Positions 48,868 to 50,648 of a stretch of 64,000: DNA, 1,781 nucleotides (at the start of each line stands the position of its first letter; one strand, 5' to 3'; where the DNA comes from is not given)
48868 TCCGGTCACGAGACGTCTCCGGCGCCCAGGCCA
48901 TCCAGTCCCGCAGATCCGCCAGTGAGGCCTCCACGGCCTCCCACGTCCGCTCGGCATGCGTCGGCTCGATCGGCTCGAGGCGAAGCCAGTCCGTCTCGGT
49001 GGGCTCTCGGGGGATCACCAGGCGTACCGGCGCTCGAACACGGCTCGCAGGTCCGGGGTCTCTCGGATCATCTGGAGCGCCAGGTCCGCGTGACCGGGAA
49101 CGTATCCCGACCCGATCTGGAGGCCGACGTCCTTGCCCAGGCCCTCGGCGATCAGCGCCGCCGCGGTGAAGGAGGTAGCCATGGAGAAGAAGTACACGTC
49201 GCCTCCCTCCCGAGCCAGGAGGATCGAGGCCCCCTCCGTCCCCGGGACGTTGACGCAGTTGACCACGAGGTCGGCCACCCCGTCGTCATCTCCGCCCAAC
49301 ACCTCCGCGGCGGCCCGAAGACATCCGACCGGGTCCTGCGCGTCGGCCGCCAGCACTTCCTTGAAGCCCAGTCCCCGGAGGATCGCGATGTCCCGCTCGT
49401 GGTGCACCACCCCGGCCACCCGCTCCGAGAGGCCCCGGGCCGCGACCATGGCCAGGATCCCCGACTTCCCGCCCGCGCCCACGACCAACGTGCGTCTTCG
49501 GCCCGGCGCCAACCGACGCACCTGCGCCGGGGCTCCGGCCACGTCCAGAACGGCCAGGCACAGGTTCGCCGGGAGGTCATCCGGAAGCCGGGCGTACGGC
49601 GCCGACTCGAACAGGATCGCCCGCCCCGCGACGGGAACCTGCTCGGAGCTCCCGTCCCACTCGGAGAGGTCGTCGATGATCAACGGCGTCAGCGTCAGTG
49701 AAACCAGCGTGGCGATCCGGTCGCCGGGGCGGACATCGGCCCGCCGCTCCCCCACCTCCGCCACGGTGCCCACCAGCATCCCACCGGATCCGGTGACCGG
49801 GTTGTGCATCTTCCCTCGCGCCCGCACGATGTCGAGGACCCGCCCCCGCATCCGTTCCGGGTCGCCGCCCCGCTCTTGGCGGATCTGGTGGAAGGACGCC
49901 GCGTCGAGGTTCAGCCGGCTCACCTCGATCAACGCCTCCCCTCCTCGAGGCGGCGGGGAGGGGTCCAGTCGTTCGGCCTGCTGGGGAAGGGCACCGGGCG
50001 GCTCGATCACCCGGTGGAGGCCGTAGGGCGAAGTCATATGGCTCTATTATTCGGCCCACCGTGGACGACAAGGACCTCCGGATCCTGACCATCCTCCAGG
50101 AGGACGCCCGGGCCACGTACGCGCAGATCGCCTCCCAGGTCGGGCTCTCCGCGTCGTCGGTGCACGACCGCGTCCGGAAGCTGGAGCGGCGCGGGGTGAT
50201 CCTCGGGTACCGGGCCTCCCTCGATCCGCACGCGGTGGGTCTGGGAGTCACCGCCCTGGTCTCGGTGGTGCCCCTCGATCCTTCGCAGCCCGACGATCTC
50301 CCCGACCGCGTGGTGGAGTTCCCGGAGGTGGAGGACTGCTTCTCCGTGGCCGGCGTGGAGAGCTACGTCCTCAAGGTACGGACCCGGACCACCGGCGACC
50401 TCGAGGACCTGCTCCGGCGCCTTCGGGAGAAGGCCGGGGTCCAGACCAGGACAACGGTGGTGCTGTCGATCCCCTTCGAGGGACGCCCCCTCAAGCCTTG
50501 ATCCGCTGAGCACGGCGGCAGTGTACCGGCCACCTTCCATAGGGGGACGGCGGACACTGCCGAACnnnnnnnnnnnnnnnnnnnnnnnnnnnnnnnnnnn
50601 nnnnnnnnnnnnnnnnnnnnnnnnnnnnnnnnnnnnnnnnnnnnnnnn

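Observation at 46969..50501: kamA–GNAT–kdd operon with divergent Lrp regulator: a beta-lysine pathway hinting at N-acetyl-beta-lysine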

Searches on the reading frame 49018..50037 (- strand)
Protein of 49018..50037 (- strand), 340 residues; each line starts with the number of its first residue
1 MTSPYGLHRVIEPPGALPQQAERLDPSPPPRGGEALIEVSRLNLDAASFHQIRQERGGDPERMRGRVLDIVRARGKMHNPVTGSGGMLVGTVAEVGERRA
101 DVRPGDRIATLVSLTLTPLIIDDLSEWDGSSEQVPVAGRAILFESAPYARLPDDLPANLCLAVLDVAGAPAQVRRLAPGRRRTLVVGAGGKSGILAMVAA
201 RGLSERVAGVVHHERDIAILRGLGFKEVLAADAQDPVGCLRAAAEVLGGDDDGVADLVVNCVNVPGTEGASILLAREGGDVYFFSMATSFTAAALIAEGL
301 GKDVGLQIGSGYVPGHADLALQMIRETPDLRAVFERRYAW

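Call 4: search_protein_families(library=pfam, proteins=[window:49018-50037:-], max_evalue=0.01)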
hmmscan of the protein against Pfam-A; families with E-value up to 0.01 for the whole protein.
window:49018-50037:- (340 aa): 1 family
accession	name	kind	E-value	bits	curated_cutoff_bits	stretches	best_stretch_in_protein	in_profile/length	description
PF00107.32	ADH_zinc_N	-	8.3e-05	23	31.8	1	193-286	3-90/129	Zinc-binding dehydrogenase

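Call 5: search_protein_families(library=ncbifam, proteins=[window:49018-50037:-], max_evalue=0.01)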
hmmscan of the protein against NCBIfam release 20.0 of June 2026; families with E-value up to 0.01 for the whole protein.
window:49018-50037:- (340 aa): 3 families
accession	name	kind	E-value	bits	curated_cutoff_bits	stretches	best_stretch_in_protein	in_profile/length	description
NF052381.1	Lys_ferment_KDD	equivalog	1e-73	247.1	200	1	6-176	1-176/178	L-erythro-3,5-diaminohexanoate dehydrogenase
NF010344.0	PRK13771.1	subfamily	0.00056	19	349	0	181-221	164-204/334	putative alcohol dehydrogenase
NF041172.1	AcrlCoa_red_Thmprot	equivalog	0.001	18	500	0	183-221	166-204/334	acryloyl-CoA reductase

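Call 15: find_related_loci(query=window:49018-50037:-, collection=genome_contigs, flank=10000)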
Query window:49018-50037:- (340 aa) in genome_contigs; peptide patterns used: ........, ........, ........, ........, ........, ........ (x = any residue, [..] = any of these).
600 stretches matched a pattern (row limit reached: there are more); 561 encode a relative of the query (tblastn E <= 1e-3); the best 80 are kept; 80 distinct loci.
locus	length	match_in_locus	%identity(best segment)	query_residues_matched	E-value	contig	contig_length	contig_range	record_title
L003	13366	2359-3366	76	3-338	1e-167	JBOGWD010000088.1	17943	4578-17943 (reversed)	MAG: Actinomycetota bacterium isolate M3-S_maxbin2.bin.153 k127_4382446, whole genome shotgun sequence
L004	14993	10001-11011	75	3-339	3e-164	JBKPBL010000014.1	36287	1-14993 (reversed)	MAG: Actinomycetota bacterium isolate GB_EKS_MAG_00079 GB_EKS_000001416939, whole genome shotgun sequence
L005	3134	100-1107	68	3-338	2e-138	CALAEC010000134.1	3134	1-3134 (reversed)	MAG TPA_asm: uncultured actinobacterium isolate ERR671918_bin.18_CONCOCT_v1.1_MAG genome assembly, contig: ERZ1756179.11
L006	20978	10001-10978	63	5-339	1e-123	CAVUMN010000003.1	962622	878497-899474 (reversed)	MAG: uncultured Actinomycetes bacterium isolate MFD04212.bin.2.108 genome assembly, contig: contig_1890, whole genome sh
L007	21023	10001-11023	49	3-338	9e-107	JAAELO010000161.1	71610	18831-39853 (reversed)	MAG: Desulfobacterales bacterium isolate Bpl_7 BplG_CONTIG1207581, whole genome shotgun sequence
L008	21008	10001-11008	55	5-338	9e-107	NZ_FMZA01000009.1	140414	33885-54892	Melghirimyces thermohalophilus strain DSM 45514, whole genome shotgun sequence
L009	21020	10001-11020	53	3-338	8e-105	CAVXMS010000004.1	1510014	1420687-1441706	MAG: uncultured beta proteobacterium isolate MFD02832.bin.1.25 genome assembly, contig: contig_8986, whole genome shotgu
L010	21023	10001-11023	49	3-338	2e-103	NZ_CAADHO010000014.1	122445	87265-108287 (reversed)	Desulfoluna butyratoxydans isolate Desulfoluna butyratoxydans MSL71, whole genome shotgun sequence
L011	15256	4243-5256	52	4-338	5e-102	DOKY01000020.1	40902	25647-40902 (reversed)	MAG TPA_asm: Pseudothermotoga sp. isolate UBA12540 contig_12, whole genome shotgun sequence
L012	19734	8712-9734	48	3-338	6e-102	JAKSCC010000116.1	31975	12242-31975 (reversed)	MAG: Desulfobacterales bacterium isolate MAG.254 k141_683470, whole genome shotgun sequence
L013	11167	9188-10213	50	3-339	5e-102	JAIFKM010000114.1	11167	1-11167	MAG: Desulfobulbaceae bacterium isolate bin_102 scaffold_8338, whole genome shotgun sequence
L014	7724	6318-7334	50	3-338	8e-102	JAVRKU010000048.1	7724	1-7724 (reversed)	MAG: Mesoaciditogaceae bacterium isolate TVZ.SD19.181 Thermotogota_9_MX7.12_1563_7725_14.558042, whole genome shotgun se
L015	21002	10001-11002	57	1-337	2e-101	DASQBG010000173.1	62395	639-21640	MAG TPA_asm: Myxococcales bacterium isolate SMAG_U11665 k141_1275853, whole genome shotgun sequence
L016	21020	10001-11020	50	3-338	3e-101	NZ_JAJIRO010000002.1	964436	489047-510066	Paucibacter sp. Y2R2-4 Y2R2-4-assembly_contig_2, whole genome shotgun sequence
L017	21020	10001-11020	48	3-338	6e-101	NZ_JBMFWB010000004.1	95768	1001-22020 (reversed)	MAG: Athalassotoga sp. isolate KM4364-07 NODE_4_length_95768_cov_55.186904, whole genome shotgun sequence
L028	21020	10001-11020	46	3-338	2e-98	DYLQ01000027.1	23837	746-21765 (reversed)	MAG TPA_asm: Thermotoga sp. isolate SulCav_AS07-7_40_59 SulCav_AS07_7_2017_length_23837_cov_34_827685, whole genome shot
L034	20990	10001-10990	54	5-335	2e-97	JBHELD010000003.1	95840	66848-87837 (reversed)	MAG: Actinomycetota bacterium isolate S1_bin.1.orig S1_k141_3203097, whole genome shotgun sequence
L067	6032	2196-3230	53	2-339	1e-92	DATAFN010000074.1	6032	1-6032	MAG TPA_asm: Actinomycetes bacterium isolate SMAG_U6804 k141_34767, whole genome shotgun sequence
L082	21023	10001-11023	52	3-337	6e-92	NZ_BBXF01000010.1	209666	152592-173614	Herbidospora daliensis strain NBRC 106372, whole genome shotgun sequence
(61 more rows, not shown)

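Call 30: search_solved_structures(query=window:49018-50037:-, show_alignments=1, max_evalue=0.001)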
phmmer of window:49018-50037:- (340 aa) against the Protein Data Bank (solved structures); distinct sequences matched with E-value up to 0.001: 4.
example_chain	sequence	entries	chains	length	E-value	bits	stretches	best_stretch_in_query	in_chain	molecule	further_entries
7dl3_A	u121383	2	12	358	2.1e-79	270.6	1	5-339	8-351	3,5-diaminohexanoate dehydrogenase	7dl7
7dl0_A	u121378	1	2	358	2.8e-78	266.9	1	5-339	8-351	3,5-diaminohexanoate dehydrogenase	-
7dl1_A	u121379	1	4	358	1.4e-77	264.6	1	5-339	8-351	3,5-diaminohexanoate dehydrogenase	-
2eer_A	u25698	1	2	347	0.00047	22.9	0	173-257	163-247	NAD-dependent alcohol dehydrogenase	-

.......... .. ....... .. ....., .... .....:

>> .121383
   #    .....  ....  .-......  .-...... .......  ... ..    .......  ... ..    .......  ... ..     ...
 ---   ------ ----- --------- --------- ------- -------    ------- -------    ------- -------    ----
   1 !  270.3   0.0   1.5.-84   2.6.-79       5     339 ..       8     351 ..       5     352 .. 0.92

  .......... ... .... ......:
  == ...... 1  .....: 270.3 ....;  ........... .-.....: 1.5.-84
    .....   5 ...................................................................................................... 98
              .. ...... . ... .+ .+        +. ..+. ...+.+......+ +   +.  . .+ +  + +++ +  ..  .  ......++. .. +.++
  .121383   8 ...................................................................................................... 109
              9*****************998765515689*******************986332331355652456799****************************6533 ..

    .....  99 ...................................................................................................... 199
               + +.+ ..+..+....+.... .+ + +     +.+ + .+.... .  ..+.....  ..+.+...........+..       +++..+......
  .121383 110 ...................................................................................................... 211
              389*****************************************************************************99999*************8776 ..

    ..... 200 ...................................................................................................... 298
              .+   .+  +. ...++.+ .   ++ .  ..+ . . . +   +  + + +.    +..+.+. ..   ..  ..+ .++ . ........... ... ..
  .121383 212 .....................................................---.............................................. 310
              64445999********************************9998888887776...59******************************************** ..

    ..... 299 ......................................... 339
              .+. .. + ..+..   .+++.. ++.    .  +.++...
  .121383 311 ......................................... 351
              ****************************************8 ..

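Call 47: search_protein_families(library=pfam, proteins=[L028:5381-6538:+, L028:6525-7427:+, L028:8116-9504:+, L028:11071-11886:-, L028:11886-12779:-, L028:12803-14077:-, L028:14132-15298:-, L017:9515-9964:+], max_evalue=0.001)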
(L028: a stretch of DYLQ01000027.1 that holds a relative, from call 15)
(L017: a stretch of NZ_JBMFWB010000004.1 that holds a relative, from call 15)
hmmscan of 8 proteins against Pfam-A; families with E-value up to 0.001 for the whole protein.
L028:5381-6538:+ (386 aa): 3 families
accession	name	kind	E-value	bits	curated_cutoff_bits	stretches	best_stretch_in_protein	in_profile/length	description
PF01855.24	POR_N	-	2.9e-67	227.2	27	1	17-243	2-217/231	Pyruvate flavodoxin/ferredoxin oxidoreductase, thiamine diP-bdg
PF17147.9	PFOR_II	-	5.6e-24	84.9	27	1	279-373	1-102/102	Pyruvate:ferredoxin oxidoreductase core domain II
PF02780.25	Transketolase_C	-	6.2e-08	33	25.9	1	279-348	10-81/124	Transketolase, C-terminal domain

L028:6525-7427:+ (301 aa): 1 family
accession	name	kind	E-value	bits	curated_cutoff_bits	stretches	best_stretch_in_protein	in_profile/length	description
PF00892.27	EamA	-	5.8e-36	124.2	28.2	2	9-141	3-134/135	EamA-like transporter family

L028:8116-9504:+ (463 aa): 3 families
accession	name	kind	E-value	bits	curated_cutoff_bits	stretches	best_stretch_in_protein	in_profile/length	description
PF01546.33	Peptidase_M20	-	1.1e-30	107.5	24.6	1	83-458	3-204/206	Peptidase family M20/M25/M40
PF07687.19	M20_dimer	-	1.3e-09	38.4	21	1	258-367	10-100/107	Peptidase dimerisation domain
PF04389.22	Peptidase_M28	-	0.0001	22.5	21.3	1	75-165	10-79/193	Peptidase family M28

L028:11071-11886:- (272 aa): 1 family
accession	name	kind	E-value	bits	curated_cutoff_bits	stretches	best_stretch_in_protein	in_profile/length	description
PF00528.27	BPD_transp_1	-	2.2e-18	67.1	26.4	1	81-262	2-179/184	Binding-protein-dependent transport system inner membrane component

L028:11886-12779:- (298 aa): 1 family
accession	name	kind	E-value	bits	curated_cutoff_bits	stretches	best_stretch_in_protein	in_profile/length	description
PF00528.27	BPD_transp_1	-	1.9e-15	57.5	26.4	1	89-285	2-172/184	Binding-protein-dependent transport system inner membrane component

L028:12803-14077:- (425 aa): 2 families
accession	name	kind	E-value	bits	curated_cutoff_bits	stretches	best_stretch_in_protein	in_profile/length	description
PF01547.30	SBP_bac_1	-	1e-34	121.4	26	1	44-329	16-307/307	Bacterial extracellular solute-binding protein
PF13416.11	SBP_bac_8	-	7e-20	72.4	27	1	66-345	20-266/279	Bacterial extracellular solute-binding protein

L028:14132-15298:- (389 aa): 3 families
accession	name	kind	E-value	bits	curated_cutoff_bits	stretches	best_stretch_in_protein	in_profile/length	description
PF00480.26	ROK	-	1.6e-42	146.5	22.9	1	87-380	6-291/294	ROK family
PF13412.12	HTH_24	-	4e-06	26.7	21.9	1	13-56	5-48/48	Winged helix-turn-helix DNA-binding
PF12802.13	MarR_2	-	0.00021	21.8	27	1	15-56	9-51/61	MarR family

L017:9515-9964:+ (150 aa): 2 families
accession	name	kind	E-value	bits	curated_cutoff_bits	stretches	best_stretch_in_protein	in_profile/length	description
PF09424.15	YqeY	-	1.2e-36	126.4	27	1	8-148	2-142/143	Yqey-like protein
PF02637.23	GatB_Yqey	-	0.00089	19.6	27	0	88-149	79-148/148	GatB domain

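Call 70: search_protein_families(library=ncbifam, proteins=[L082:9061-9945:-, L067:3265-4815:+, L034:10993-12516:+], max_evalue=0.00001)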
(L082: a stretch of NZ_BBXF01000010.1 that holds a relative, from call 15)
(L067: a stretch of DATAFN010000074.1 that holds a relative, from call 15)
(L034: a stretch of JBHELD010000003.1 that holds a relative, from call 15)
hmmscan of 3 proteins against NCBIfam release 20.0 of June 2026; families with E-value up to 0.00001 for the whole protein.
L082:9061-9945:- (295 aa): 4 families
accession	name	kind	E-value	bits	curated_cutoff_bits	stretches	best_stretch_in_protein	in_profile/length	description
NF052387.1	Lys_ferment_KCE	equivalog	1.4e-76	257.4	382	1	17-281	3-266/267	3-keto-5-aminohexanoate cleavage enzyme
NF052389.1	Lys_KAL_CLE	exception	3.3e-55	187.6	725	1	11-284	166-438/440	bifunctional 3-aminobutyryl-CoA ammonia lyase/3-keto-5-aminohexanoate cleavage enzyme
NF053568.1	3OXCoAcCUPNH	equivalog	8.6e-55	185.9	350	1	16-283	4-273/274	3-oxoadipate:acetyl-CoA acetyltransferase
NF053538.1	DixhxACActTsKce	equivalog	1e-38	133.2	430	2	15-125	6-119/310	3,5-dioxohexanoate:acetyl-CoA acetone transferase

L067:3265-4815:+ (517 aa): 4 families
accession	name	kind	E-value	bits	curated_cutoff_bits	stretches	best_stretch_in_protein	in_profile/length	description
TIGR01224.1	hutI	equivalog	1.1e-07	31.1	298.15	0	20-71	3-51/377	imidazolonepropionase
NF006056.0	PRK08204.1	subfamily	1.1e-07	31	391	0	23-97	27-95/449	hypothetical protein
NF004801.0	PRK06151.1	subfamily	2.5e-06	26.6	416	0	397-479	319-403/491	chlorohydrolase family protein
NF005748.0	PRK07572.1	subfamily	2.8e-06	26.6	438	0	45-92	36-82/426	cytosine deaminase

L034:10993-12516:+ (508 aa): 13 families
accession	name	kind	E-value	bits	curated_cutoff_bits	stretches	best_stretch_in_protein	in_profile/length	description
NF006056.0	PRK08204.1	subfamily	1.7e-09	37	391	0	3-85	5-91/449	hypothetical protein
NF051886.1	XaaProDiPepCaul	equivalog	3.2e-09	36.3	500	0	19-67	20-70/398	Xaa-Pro dipeptidase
NF004636.0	PRK05985.1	subfamily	1.2e-07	30.9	408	0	12-65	12-65/398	amidohydrolase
NF006836.0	PRK09357.1-1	equivalog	3.3e-07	29.4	538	1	2-66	3-66/432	dihydroorotase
TIGR03178.1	allantoinase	equivalog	3.4e-07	29.4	357.85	0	3-63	2-62/441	allantoinase AllB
NF005557.0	PRK07228.1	equivalog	3.5e-07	29.3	522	0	415-479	312-381/445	5'-deoxyadenosine deaminase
NF006559.0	PRK09060.1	equivalog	9.2e-07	27.5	482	0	3-69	7-73/444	dihydroorotase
NF006055.0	PRK08203.1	equivalog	9.3e-07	27.7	532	0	425-480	343-398/455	8-oxoguanine deaminase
NF006845.0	PRK09357.2-6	equivalog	1.1e-06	27.6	728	0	1-69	1-72/428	dihydroorotase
TIGR02033.1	D-hydantoinase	equivalog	3.7e-06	26.1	393.25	0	3-65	1-66/454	dihydropyrimidinase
NF006681.0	PRK09229.1-2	equivalog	3.7e-06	26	362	0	398-481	309-395/451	formimidoylglutamate deiminase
NF004701.0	PRK06038.1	equivalog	3.9e-06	25.8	609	0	17-67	23-72/432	N-ethylammeline chlorohydrolase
NF002668.0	PRK02382.1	equivalog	9.5e-06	24.6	452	0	17-67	13-63/436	dihydroorotase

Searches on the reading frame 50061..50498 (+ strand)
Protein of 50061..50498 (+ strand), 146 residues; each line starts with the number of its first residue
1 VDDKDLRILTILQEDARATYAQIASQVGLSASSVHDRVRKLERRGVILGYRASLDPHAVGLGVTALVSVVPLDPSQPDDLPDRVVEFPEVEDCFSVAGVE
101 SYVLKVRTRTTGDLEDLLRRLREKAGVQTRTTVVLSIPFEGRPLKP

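Call 4: search_protein_families(library=pfam, proteins=[window:50061-50498:+], max_evalue=0.01)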
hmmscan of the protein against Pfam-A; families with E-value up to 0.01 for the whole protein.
window:50061-50498:+ (146 aa): 18 families
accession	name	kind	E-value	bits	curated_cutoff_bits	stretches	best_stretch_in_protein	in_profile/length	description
PF13404.12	HTH_AsnC-type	-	2.4e-18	66.1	27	1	1-42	1-42/42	AsnC-type helix-turn-helix domain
PF13412.12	HTH_24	-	1e-17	63.9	21.9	1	1-47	1-47/48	Winged helix-turn-helix DNA-binding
PF01037.27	AsnC_trans_reg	-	6.3e-13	48.9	25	1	72-136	5-72/73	Lrp/AsnC ligand binding domain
PF09339.16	HTH_IclR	-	1.8e-06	28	22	1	6-46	6-47/52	IclR helix-turn-helix domain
PF12840.13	HTH_20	-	2.5e-06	27.8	27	1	6-47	7-48/51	Helix-turn-helix domain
PF01047.28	MarR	-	2.5e-05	24.5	24.6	1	6-47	6-47/59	MarR family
PF22451.2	NirdL-like_HTH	-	8.2e-05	22.6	27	1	20-47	19-46/47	Siroheme decarboxylase NirDL-like HTH domain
PF25212.1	HVO_A0114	-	0.0001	22.4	27.6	1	2-47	21-66/84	HVO_A0114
PF12802.13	MarR_2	-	0.00071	20.1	27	1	3-47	5-50/61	MarR family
PF01978.25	TrmB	-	0.00079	19.7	25.6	1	5-47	10-52/68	Sugar-specific transcriptional regulator TrmB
PF01726.22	LexA_DNA_bind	-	0.0011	19.1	23.7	1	19-47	27-56/65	LexA DNA binding domain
PF13384.12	HTH_23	-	0.0013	18.9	24.6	1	4-45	4-45/50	Homeodomain-like domain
PF13560.12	HTH_31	-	0.0014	19.4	27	0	9-36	6-33/64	Helix-turn-helix domain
PF01325.25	Fe_dep_repress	-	0.0024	18.5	26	1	8-45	13-50/60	Iron dependent repressor, N-terminal DNA binding domain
PF13601.12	HTH_34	-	0.0053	17.3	27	0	6-47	3-44/80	Winged helix DNA-binding domain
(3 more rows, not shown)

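Call 5: search_protein_families(library=ncbifam, proteins=[window:50061-50498:+], max_evalue=0.01)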
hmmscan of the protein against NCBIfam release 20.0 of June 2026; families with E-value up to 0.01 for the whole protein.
window:50061-50498:+ (146 aa): 12 families
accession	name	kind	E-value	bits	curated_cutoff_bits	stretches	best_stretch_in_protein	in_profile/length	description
NF040947.1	trans_reg_LysM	equivalog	4.1e-18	65.5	180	1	1-135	1-133/136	HTH-type transcriptional regulator LysM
NF008370.0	PRK11169.1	equivalog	1e-17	64.3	233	1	2-135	13-150/164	leucine-responsive transcriptional regulator Lrp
NF008384.0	PRK11179.1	equivalog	6.7e-16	58.5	227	1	1-134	7-142/153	transcriptional regulator AsnC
NF040820.1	trans_reg_LrpA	equivalog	3e-15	56.4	250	1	1-120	2-120/141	HTH-type transcriptional regulator LrpA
NF041395.1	TranRegLrpA1_Halo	equivalog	5.9e-15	55.5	250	1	6-118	8-119/142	HTH-type transcriptional regulator LrpA1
NF053758.1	ChrTpTrnRegChrS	equivalog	2.2e-12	47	250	1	1-118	12-128/158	chromate efflux transcriptional regulator ChrS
NF041396.1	TranRegLrp_Halo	equivalog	1.5e-10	41.1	190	1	5-138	7-140/149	HTH-type transcriptional regulator Lrp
NF040707.3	Siroheme_Dcarb_AhbB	equivalog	1.3e-06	28.1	125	1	17-129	13-129/146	siroheme decarboxylase subunit beta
NF040708.3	Siroheme_Dcarb_AhbA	equivalog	0.0015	18.3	140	1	8-128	4-125/144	siroheme decarboxylase subunit alpha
NF053606.1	Sta1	subfamily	0.004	17.2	80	1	2-49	19-66/100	Sta1 family transcriptional regulator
NF040939.2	trans_reg_lrs14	equivalog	0.0087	16.1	90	0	2-47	20-66/103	Lrs14 family HTH-type transcriptional regulator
NF033788.1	HTH_metalloreg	subfamily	0.0098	15.7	55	0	6-50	14-58/77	metalloregulator ArsR/SmtB family transcription factor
